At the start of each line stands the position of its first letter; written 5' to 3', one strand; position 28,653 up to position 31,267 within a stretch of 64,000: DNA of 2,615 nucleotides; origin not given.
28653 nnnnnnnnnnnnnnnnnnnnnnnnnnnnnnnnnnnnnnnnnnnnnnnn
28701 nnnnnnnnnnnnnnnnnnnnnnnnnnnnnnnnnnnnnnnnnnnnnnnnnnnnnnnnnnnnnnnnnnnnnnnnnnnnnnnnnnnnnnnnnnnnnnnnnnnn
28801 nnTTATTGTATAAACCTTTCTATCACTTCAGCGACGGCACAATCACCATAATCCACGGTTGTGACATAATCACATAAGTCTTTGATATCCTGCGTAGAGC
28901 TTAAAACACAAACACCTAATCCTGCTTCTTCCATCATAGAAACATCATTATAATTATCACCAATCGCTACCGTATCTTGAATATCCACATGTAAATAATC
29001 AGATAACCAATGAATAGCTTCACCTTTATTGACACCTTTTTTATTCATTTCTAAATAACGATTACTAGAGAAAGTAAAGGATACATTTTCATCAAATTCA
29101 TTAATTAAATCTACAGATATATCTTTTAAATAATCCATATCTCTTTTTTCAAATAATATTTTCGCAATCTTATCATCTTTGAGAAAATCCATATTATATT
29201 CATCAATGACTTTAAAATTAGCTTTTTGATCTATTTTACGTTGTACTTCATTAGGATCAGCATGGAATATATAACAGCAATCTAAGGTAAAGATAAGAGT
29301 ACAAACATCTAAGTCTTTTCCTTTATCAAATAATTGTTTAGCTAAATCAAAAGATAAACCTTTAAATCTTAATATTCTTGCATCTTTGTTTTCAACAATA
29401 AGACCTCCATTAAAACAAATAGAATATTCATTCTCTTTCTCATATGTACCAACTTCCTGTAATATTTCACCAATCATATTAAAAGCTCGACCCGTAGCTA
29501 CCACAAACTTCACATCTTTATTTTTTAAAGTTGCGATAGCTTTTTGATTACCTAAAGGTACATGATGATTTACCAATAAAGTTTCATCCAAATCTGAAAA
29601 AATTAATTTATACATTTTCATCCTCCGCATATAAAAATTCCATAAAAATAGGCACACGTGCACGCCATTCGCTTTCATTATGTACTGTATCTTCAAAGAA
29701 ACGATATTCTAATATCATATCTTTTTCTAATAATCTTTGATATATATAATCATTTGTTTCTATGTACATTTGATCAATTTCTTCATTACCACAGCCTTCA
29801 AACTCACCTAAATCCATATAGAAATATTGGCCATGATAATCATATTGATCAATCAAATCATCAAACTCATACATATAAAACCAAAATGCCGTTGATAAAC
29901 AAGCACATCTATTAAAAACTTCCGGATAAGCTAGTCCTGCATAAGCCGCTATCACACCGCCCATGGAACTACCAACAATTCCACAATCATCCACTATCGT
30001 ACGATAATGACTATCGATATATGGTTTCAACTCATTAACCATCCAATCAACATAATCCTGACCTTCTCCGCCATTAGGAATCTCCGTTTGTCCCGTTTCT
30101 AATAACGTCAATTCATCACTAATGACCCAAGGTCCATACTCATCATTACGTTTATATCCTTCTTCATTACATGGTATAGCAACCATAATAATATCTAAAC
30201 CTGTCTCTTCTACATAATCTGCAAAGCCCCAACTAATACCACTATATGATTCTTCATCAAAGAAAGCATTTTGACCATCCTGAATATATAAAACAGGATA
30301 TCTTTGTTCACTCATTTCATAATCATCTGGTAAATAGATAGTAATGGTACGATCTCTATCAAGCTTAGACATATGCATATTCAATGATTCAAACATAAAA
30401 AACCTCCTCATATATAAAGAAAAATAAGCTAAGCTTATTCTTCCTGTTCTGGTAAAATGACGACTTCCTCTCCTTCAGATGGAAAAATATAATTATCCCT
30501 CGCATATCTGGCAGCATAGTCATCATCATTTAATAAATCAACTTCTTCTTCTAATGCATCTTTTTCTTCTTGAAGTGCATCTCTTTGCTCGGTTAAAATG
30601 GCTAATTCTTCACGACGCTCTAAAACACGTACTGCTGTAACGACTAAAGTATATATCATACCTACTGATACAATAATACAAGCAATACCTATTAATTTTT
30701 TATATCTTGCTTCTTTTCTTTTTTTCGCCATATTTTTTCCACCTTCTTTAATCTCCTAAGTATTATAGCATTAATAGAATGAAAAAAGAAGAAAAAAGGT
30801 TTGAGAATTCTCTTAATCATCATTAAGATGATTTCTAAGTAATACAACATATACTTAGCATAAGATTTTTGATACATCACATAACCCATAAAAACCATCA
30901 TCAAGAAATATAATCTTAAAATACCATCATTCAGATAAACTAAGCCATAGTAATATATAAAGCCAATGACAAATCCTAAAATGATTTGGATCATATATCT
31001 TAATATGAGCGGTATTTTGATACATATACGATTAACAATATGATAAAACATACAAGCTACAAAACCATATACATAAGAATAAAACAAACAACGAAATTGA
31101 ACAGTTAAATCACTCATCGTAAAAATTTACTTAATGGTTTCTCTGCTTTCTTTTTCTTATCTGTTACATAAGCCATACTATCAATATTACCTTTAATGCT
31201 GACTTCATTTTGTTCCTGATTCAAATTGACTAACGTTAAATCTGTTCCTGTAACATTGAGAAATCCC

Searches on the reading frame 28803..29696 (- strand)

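Call 23: search_protein_families(library=pfam, proteins=[window:28803-29696:-], max_evalue=0.0001)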
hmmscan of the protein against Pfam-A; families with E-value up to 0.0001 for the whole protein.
window:28803-29696:- (297 aa): 3 families
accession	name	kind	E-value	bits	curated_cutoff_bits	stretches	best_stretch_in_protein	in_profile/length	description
PF08282.18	Hydrolase_3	-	1.9e-50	172.4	20.9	1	32-292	1-255/255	haloacid dehalogenase-like hydrolase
PF05116.19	S6PP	-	5.5e-16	59.3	20.3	1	200-270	142-212/247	Sucrose-6F-phosphate phosphohydrolase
PF00702.32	Hydrolase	-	2.6e-06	28.4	26.4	0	224-259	156-191/191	haloacid dehalogenase-like hydrolase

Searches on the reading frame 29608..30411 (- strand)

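Call 23: search_protein_families(library=pfam, proteins=[window:29608-30411:-], max_evalue=0.0001)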
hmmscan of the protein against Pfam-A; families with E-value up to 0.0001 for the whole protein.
window:29608-30411:- (267 aa): 2 families
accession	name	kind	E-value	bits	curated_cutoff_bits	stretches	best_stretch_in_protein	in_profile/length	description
PF00756.26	Esterase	-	1.3e-25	91.1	22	1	16-177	3-157/251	Putative esterase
PF00561.26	Abhydrolase_1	-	9.2e-05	22.7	25.8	0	118-185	48-117/245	alpha/beta hydrolase fold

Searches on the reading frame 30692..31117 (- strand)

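Call 23: search_protein_families(library=pfam, proteins=[window:30692-31117:-], max_evalue=0.0001)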
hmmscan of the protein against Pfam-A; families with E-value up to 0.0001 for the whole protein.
window:30692-31117:- (141 aa): 1 family
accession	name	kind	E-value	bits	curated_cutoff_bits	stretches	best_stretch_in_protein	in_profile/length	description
PF09578.15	Spore_YabQ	-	1.5e-07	31.9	27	1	11-85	1-77/79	Spore cortex protein YabQ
